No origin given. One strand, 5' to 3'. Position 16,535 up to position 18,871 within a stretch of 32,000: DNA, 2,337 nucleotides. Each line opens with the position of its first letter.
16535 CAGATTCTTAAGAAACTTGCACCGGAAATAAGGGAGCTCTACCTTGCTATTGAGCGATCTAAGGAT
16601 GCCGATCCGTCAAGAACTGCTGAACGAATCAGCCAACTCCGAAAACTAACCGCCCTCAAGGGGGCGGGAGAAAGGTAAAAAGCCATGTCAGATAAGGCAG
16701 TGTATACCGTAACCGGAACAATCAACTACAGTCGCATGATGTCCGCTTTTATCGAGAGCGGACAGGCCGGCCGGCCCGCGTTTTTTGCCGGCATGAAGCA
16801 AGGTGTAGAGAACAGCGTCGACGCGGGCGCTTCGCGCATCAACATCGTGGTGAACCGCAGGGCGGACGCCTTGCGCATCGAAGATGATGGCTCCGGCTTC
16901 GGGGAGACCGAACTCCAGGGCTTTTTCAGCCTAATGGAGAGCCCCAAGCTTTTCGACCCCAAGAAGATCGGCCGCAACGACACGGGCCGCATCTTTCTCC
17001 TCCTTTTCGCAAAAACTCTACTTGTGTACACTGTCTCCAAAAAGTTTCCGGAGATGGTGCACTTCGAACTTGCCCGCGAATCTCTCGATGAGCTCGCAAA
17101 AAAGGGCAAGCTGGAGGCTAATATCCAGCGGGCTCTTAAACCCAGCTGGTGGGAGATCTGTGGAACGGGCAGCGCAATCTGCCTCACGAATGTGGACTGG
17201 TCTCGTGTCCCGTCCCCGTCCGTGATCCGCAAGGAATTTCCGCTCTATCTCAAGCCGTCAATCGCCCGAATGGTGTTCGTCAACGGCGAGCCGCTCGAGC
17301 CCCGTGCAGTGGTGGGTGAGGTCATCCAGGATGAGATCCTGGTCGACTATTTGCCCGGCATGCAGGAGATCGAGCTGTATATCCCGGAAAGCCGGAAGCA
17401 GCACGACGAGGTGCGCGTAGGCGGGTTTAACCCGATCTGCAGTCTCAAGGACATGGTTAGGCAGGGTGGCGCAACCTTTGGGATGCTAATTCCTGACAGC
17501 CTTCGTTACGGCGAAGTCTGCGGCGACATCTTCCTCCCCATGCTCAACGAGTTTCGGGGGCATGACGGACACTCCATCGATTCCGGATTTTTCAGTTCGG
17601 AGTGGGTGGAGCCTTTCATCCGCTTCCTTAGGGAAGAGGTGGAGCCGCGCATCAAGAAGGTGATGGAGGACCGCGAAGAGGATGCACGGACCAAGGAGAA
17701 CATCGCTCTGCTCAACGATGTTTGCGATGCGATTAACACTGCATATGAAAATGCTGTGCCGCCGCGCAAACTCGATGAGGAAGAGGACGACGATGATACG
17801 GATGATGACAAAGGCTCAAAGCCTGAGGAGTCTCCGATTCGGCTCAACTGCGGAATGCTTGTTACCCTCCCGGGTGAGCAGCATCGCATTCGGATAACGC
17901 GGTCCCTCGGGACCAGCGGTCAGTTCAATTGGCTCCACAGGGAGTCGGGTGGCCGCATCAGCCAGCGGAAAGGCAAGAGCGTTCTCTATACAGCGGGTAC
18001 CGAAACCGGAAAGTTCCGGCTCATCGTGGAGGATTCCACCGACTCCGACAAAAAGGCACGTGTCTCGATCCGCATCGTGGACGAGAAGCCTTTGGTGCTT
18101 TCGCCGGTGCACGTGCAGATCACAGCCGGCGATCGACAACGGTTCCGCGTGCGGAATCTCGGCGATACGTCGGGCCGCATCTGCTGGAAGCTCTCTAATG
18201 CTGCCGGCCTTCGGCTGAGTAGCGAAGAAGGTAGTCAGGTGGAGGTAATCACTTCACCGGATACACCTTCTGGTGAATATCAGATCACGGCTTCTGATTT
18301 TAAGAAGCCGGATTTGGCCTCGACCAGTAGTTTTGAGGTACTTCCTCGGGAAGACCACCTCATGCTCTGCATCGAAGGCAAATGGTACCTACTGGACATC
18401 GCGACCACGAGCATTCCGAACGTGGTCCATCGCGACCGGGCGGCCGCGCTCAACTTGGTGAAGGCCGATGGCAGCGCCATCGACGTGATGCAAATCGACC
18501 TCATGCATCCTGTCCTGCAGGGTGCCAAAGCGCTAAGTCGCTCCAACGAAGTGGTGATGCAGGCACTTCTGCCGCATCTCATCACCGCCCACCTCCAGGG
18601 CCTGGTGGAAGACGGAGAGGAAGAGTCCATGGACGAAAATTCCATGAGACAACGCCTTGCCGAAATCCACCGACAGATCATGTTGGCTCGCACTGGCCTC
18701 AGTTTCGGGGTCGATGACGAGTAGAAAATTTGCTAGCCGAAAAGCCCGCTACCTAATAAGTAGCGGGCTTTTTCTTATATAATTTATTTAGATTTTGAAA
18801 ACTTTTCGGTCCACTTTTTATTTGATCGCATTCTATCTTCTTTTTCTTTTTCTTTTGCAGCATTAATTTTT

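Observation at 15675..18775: Self-contained foreign operon: XRE-like HTH protein plus an atypical MutL/MORC-type GHKL ATPase with tandem beta-rich repeats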

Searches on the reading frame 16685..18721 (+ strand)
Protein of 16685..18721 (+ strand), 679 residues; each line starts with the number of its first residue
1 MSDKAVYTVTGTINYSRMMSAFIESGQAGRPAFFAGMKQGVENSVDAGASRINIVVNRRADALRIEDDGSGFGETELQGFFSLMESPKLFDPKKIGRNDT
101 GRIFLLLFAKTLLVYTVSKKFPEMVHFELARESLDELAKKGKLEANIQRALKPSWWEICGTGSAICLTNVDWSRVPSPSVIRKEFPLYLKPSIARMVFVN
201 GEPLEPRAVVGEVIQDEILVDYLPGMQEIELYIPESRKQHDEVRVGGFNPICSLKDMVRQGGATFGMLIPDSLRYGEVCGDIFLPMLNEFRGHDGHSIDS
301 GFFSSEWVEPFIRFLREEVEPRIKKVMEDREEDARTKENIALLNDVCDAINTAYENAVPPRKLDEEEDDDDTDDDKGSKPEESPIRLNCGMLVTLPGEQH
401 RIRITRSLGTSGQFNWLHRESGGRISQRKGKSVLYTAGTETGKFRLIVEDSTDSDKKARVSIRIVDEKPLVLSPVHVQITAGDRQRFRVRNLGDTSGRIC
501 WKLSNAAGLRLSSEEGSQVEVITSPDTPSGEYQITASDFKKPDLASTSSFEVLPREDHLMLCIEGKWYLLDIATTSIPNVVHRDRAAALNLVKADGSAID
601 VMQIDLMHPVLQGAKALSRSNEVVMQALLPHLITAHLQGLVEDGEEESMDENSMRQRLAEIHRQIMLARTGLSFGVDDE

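Call 8: search_protein_families(library=pfam, proteins=[window:16685-18721:+], max_evalue=1)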
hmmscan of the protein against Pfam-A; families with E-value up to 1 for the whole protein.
window:16685-18721:+ (679 aa): 5 families
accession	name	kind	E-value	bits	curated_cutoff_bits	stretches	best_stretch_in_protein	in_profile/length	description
PF13589.12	HATPase_c_3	-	6.4e-09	36.4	25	1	41-128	11-104/137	Histidine kinase-, DNA gyrase B-, and HSP90-like ATPase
PF17193.9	MukF_C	-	0.042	14.5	27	1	119-165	105-150/158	MukF C-terminal domain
PF02518.31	HATPase_c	-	0.044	14.7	26.4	1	41-91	14-59/111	Histidine kinase-, DNA gyrase B-, and HSP90-like ATPase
PF17250.7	NDUFB11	-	0.14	13.3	27.9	1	314-360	3-50/86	NADH-ubiquinone oxidoreductase 11 kDa subunit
PF13473.12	Cupredoxin_1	-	0.17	12.3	27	1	451-535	14-91/104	Cupredoxin-like domain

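Call 9: search_protein_families(library=padloc, proteins=[window:16685-18721:+], max_evalue=1)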
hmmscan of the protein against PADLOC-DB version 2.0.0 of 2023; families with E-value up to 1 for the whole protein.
window:16685-18721:+ (679 aa): 0 families

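Call 10: search_protein_families(library=ncbifam, proteins=[window:16685-18721:+], max_evalue=1)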
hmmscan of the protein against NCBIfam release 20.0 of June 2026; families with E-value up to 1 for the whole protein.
window:16685-18721:+ (679 aa): 12 families
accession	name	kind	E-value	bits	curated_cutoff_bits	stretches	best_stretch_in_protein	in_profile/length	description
TIGR00585.2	mutl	equivalog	6.3e-07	28.7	180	1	41-81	29-70/555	DNA mismatch repair endonuclease MutL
NF000948.0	PRK00095.1-1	equivalog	1.2e-05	24.4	701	1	36-78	26-69/625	DNA mismatch repair endonuclease MutL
NF000951.0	PRK00095.2-1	equivalog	1.3e-05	24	391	1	36-85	28-77/559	DNA mismatch repair endonuclease MutL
NF000953.0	PRK00095.2-4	equivalog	6.1e-05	22.1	693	1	30-78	22-69/611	DNA mismatch repair endonuclease MutL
NF050001.1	restrict_BbrUII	equivalog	0.00011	20.9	550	1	41-175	29-172/659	BbrUII/HgiDII family restriction enzyme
NF047352.1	P_loop_sacsin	domain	0.0002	21.8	50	1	42-101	9-66/80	sacsin N-terminal ATP-binding-like domain-containing protein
NF000949.0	PRK00095.1-2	equivalog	0.0012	18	750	1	30-78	26-73/634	DNA mismatch repair endonuclease MutL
NF000952.0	PRK00095.2-2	subfamily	0.0014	17.1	840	1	37-78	27-69/623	DNA mismatch repair endonuclease MutL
NF000950.0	PRK00095.1-3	equivalog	0.0033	15.9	756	1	37-81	28-73/641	DNA mismatch repair endonuclease MutL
NF033792.0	ActS_PrrB_HisK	equivalog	0.015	14.1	350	1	29-75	308-356/423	ActS/PrrB/RegB family redox-sensitive histidine kinase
NF003615.0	PRK05260.1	equivalog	0.04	12.8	407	1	117-166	385-433/440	chromosome partition protein MukF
NF041932.1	MzaB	equivalog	0.092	11.1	850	1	41-89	20-70/480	MZA anti-phage system associated ATPase MzaB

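Call 14: find_homologous_proteins(query=window:16685-18721:+)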
Query window:16685-18721:+ (679 aa): 7 proteins with E <= 0.001 among 8000 candidates.
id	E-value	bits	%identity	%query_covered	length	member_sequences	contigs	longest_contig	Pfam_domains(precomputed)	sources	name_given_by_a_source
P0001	0.0e+0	1538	100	100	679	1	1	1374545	PF13589.13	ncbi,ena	-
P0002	6.6e-178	611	44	98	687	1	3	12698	PF13589.13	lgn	-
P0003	2.3e-106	375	33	97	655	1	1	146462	PF13589.13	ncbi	-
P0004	1.5e-105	372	35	93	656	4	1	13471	PF02368.25,PF13589.13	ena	-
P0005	9.0e-102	360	34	98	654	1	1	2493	PF13589.13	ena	-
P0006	1.5e-101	359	34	98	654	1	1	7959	PF13589.13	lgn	-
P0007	2.5e-90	322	31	98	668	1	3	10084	PF13589.13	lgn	-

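Call 15: search_solved_structures(query=window:16685-18721:+, max_evalue=1)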
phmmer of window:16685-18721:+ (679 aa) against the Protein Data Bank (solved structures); distinct sequences matched with E-value up to 1: 15.
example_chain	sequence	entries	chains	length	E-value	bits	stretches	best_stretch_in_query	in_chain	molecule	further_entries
7aib_C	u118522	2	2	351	0.00091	21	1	29-78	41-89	DNA mismatch repair protein MutL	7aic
5akb_C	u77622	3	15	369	0.00099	20.9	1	29-78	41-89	DNA MISMATCH REPAIR PROTEIN MUTL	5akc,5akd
1b63_A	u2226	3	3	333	0.0039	18.9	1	29-78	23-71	MUTL | DNA mismatch repair protein mutL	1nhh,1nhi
1nhj_A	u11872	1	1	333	0.0039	18.9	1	29-78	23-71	DNA mismatch repair protein mutL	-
1bkn_A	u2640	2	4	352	0.0042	18.8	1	29-78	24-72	MUTL | DNA mismatch repair protein MutL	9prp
1b62_A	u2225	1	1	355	0.0043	18.7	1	29-78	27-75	PROTEIN (MUTL)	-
7p8v_A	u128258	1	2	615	0.0095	17.6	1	30-78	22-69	DNA mismatch repair protein MutL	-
6mfq_A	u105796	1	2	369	0.15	13.6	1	34-81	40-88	Mismatch repair endonuclease PMS2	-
1ea6_A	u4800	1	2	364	0.18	13.4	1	34-81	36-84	PMS1 PROTEIN HOMOLOG 2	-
1h7s_A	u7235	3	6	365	0.18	13.4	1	34-81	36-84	PMS1 PROTEIN HOMOLOG 2 | MISMATCH REPAIR ENDONUCLEASE PMS2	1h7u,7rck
7rcb_A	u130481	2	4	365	0.18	13.4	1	34-81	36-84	Mismatch repair endonuclease PMS2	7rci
9s89_A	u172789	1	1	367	0.18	13.4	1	34-81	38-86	Mismatch repair endonuclease PMS2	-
9hcj_10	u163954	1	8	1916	0.3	12.7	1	395-488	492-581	Nucleoporin 210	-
5o5g_A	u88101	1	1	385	0.99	10.9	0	423-504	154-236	Roundabout homolog 1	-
5ope_A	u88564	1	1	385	0.99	10.9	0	423-504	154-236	Roundabout homolog 1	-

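Call 16: find_encoding_contigs(protein=P0002, flank=8000)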
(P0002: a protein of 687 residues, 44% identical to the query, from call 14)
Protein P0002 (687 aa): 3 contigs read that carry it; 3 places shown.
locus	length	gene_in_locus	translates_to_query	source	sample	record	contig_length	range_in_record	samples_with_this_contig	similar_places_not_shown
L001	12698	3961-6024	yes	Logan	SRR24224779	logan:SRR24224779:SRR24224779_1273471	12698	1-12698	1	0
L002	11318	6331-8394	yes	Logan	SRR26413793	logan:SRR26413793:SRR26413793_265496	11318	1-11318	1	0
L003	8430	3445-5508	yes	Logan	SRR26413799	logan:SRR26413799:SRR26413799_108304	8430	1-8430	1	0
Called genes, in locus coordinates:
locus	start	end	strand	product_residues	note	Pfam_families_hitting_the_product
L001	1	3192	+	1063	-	?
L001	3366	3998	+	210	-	-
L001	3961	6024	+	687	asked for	PF13589:HATPase_c_3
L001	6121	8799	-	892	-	-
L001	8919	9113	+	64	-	-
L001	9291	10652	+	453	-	PF00919:UPF0004, PF04055:Radical_SAM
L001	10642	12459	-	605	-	PF01411:tRNA-synt_2c, PF07973:tRNA_SAD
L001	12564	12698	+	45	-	?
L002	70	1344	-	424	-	PF03952:Enolase_N, PF00113:Enolase_C, PF13378:MR_MLE_C (weak)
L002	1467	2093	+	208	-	PF13483:Lactamase_B_3, PF12706:Lactamase_B_2 (weak)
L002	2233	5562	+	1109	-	-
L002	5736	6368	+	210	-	-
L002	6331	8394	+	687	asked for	PF13589:HATPase_c_3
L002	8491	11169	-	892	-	-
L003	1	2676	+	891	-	?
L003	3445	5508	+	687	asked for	PF13589:HATPase_c_3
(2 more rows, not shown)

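Call 17: find_encoding_contigs(protein=P0003, flank=8000)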
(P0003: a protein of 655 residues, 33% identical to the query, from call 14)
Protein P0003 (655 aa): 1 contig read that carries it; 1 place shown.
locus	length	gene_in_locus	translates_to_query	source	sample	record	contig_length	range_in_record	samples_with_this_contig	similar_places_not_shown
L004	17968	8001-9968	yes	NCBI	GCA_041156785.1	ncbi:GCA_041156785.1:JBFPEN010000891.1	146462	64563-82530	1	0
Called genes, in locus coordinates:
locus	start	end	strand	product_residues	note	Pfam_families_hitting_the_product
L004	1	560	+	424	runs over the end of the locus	-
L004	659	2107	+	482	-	PF01471:PG_binding_1 (faint)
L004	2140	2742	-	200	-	-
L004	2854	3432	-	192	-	PF00395:SLH (faint)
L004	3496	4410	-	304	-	PF01435:Peptidase_M48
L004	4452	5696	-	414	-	PF02739:5_3_exonuc_N, PF01367:5_3_exonuc, PF01612:DNA_pol_A_exo1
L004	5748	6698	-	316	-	PF00294:PfkB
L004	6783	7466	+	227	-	PF00175:NAD_binding_1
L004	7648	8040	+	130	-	-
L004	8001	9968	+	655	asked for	PF13589:HATPase_c_3 (weak)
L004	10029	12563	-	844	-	-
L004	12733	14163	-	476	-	PF11376:DUF3179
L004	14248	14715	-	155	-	-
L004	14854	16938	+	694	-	PF09371:Tex_N, PF22706:Tex_central_region, PF16921:Tex_YqgF, PF14639:YqgF (weak), PF12836:HHH_3, PF00575:S1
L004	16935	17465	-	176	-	-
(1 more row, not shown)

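Call 18: find_encoding_contigs(protein=P0004, flank=8000)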
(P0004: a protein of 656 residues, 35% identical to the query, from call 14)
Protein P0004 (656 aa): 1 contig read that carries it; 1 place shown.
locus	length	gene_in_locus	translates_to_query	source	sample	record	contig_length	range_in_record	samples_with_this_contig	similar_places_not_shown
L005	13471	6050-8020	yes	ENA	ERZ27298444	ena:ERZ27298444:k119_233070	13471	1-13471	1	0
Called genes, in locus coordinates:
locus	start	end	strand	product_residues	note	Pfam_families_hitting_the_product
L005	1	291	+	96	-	?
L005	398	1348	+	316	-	PF04536:TPM_phosphatase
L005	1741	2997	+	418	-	PF00270:DEAD, PF00271:Helicase_C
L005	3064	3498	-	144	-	PF05981:CreA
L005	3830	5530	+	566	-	PF02776:TPP_enzyme_N, PF00205:TPP_enzyme_M, PF02775:TPP_enzyme_C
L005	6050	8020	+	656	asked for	PF13589:HATPase_c_3, PF02368:Big_2 (faint)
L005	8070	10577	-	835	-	-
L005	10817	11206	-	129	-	-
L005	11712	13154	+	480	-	-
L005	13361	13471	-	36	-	?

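Call 22: find_encoding_contigs(protein=P0001, flank=10000, max_places=3)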
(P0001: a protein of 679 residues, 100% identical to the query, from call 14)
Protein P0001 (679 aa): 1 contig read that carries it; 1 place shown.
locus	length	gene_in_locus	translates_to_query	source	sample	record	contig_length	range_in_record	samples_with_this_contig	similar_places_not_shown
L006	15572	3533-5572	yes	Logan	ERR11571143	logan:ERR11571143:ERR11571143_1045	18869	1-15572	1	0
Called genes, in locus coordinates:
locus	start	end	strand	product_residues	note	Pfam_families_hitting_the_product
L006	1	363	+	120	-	?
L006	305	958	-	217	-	PF01209:Ubie_methyltran, PF13489:Methyltransf_23, PF05175:MTS (weak), PF13847:Methyltransf_31, PF08241:Methyltransf_11, PF08242:Methyltransf_12, PF13649:Methyltransf_25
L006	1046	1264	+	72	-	PF04070:DUF378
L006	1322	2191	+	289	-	-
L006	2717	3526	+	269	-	-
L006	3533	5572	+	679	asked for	PF13589:HATPase_c_3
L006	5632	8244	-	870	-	-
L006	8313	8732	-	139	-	PF00472:RF-1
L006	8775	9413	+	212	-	-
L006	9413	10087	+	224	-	PF00590:TP_methylase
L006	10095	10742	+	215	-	PF07963:N_methyl (weak)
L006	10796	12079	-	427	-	PF25832:Fn3_SaeA_2nd (faint), PF00395:SLH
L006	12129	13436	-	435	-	-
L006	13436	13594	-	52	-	PF19451:DUF5989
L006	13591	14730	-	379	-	PF00657:Lipase_GDSL (faint), PF13472:Lipase_GDSL_2 (weak), PF16822:ALGX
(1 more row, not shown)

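Call 23: find_encoding_contigs(protein=P0007, flank=8000, max_places=3)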
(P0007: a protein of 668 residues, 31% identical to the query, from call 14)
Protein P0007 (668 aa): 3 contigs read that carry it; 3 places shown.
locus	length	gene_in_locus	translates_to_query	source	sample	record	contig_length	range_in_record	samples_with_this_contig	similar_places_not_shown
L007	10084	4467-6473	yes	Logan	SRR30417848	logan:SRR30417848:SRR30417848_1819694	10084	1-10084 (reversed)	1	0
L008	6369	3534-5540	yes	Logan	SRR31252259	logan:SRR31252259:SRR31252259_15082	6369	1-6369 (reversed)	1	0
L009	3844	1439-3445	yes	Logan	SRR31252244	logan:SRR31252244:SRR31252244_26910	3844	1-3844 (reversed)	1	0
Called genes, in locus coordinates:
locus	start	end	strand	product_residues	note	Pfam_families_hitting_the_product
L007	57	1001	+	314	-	PF13177:DNA_pol3_delta2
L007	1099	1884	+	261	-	PF23914:TPR_CcmH_CycH (faint), PF14559:TPR_19, PF13432:TPR_16 (weak), PF13431:TPR_17 (weak), PF00515:TPR_1 (weak), PF07719:TPR_2 (weak), PF12895:ANAPC3 (weak), PF13414:TPR_11, +8 more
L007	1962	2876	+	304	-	PF00215:OMPdecase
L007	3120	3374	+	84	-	PF01541:GIY-YIG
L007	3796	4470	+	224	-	-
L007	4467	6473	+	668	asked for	PF13589:HATPase_c_3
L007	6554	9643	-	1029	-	-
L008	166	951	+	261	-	PF23914:TPR_CcmH_CycH (faint), PF14559:TPR_19, PF13432:TPR_16 (weak), PF13431:TPR_17 (weak), PF00515:TPR_1 (weak), PF07719:TPR_2 (weak), PF12895:ANAPC3 (weak), PF13414:TPR_11, +8 more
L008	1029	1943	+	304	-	PF00215:OMPdecase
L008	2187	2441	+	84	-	PF01541:GIY-YIG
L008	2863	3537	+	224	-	-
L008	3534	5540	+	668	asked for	PF13589:HATPase_c_3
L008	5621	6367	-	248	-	?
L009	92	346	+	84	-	PF01541:GIY-YIG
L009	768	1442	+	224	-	-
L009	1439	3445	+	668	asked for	PF13589:HATPase_c_3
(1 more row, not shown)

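Call 24: find_encoding_contigs(protein=P0006, flank=8000, max_places=3)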
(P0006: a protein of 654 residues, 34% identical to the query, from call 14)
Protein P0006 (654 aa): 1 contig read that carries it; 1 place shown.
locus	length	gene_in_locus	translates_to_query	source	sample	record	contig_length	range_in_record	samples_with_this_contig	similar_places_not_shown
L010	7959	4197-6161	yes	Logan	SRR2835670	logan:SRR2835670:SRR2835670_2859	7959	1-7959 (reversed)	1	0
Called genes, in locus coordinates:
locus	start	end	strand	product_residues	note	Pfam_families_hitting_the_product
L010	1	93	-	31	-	?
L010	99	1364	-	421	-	-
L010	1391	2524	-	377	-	-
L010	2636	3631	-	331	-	PF01368:DHH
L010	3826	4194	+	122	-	-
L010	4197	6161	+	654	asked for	PF13589:HATPase_c_3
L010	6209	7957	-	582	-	?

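Call 29: find_related_loci(query=A1, collection=genome_contigs, flank=8000)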
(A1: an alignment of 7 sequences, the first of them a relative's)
Query A1 (679 aa) in genome_contigs; peptide patterns used: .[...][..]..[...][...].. (x = any residue, [..] = any of these).
341 stretches matched a pattern, but none encodes a relative of the query by tblastn (E <= 1e-3).

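Call 42: predict_structure(alignment_id=A1)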
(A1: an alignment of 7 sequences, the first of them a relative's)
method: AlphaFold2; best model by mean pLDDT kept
length: 679 residues; sequences in the alignment: 7
mean_pLDDT: 77.5   pTM: 0.45
mean pLDDT of the five models: 77.5, 73.6, 72.5, 71.2, 70.4
residues with pLDDT >= 90: 112; 70-90: 419; 50-70: 104; < 50: 44
segments of 3 or more residues with pLDDT < 50: 357-382, 672-679
pLDDT, mean of each block of 10 residues (from residue 1): 69 71 59 84 87 93 93 86 67 59 85 94 92 81 88 89 94 89 83 87 73 78 85 70 69 79 83 77 80 63 88 92 83 78 83 56 25 26 66 78 78 85 85 86 88 85 73 70 78 66 78 84 74 83 76 63 84 83 77 60 89 79 85 92 82 88 81 36
secondary structure, 60 per line:
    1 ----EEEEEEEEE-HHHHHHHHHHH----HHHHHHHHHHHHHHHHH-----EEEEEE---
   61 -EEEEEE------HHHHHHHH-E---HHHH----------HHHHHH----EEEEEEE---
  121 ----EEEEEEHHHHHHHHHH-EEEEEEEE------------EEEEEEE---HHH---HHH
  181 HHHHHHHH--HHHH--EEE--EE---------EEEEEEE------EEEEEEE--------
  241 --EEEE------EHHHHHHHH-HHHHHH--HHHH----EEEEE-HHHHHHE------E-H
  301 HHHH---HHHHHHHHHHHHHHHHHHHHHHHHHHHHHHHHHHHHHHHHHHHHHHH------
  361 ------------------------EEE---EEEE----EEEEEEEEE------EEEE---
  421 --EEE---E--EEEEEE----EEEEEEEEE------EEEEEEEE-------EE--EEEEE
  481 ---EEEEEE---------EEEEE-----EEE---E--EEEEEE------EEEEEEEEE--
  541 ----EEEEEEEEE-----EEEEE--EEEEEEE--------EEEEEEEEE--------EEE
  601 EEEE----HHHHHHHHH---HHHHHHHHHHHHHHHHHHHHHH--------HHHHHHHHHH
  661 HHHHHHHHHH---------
elements in order: E5-13 H15-25 H30-46 E52-57 E62-67 H74-81 H87-90 H101-106 E111-117 E125-130 H131-140 E142-149 E162-168 H178-188 H191-194 E197-199 E213-219 E226-232 E243-246 H254-261 H263-268 H271-274 E279-283 H285-290 H300-304 H308-354 E385-387 E391-394 E399-407 E414-417 E423-425 E432-437 E442-450 E457-464 E476-480 E484-489 E499-503 E509-511 E518-523 E530-538 E545-553 E559-563 E566-572 E581-589 E598-604 H609-617 H621-642 H651-670

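Call 43: search_protein_representatives(alignment_id=A1)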
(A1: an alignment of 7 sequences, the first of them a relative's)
Query: 7 sequences, 676 profile positions. Proteins with E-value up to 0.001 (for the whole library): 6025; up to 1e-10: 1275; up to 1e-30: 213. The best 150 are listed.
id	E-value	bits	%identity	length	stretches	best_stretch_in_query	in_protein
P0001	0.0e+00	1033.0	-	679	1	1-672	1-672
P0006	0.0e+00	1030.7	-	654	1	4-676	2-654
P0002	2.0e-291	984.5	-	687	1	2-672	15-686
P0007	5.9e-265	897.0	-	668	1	1-666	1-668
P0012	3.5e-206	702.8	-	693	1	4-673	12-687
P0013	1.6e-194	664.3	-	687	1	11-672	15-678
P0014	2.3e-193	660.4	-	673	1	8-671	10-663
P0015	7.0e-173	592.7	-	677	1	8-667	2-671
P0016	1.9e-166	571.5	-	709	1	3-670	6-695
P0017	3.0e-151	521.2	-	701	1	3-671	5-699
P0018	2.0e-148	511.9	-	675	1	5-664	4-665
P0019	5.9e-129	447.6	-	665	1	13-648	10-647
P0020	4.9e-125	434.6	-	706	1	7-627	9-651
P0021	1.8e-124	432.8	-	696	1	6-671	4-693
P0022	8.4e-112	390.9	-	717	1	5-666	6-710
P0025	3.0e-98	346.1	-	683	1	33-668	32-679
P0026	6.9e-96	338.3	-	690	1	10-674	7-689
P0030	2.7e-93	329.7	-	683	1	7-645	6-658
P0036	2.0e-84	300.4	-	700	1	36-643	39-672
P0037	1.5e-83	297.5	-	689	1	29-667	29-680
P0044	9.8e-74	265.1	-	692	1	32-645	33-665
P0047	4.0e-71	256.4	-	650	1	24-639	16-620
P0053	6.9e-67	242.5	-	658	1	10-643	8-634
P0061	3.2e-61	223.7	-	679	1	37-634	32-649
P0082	5.2e-51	190.0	-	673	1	6-575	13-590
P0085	8.0e-49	182.7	-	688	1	12-647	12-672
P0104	8.1e-44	166.2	-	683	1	2-573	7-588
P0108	3.1e-43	164.3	-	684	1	8-666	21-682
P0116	1.1e-41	159.1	-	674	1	3-571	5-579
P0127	3.8e-40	154.1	-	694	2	9-574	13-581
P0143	8.0e-38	146.4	-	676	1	8-575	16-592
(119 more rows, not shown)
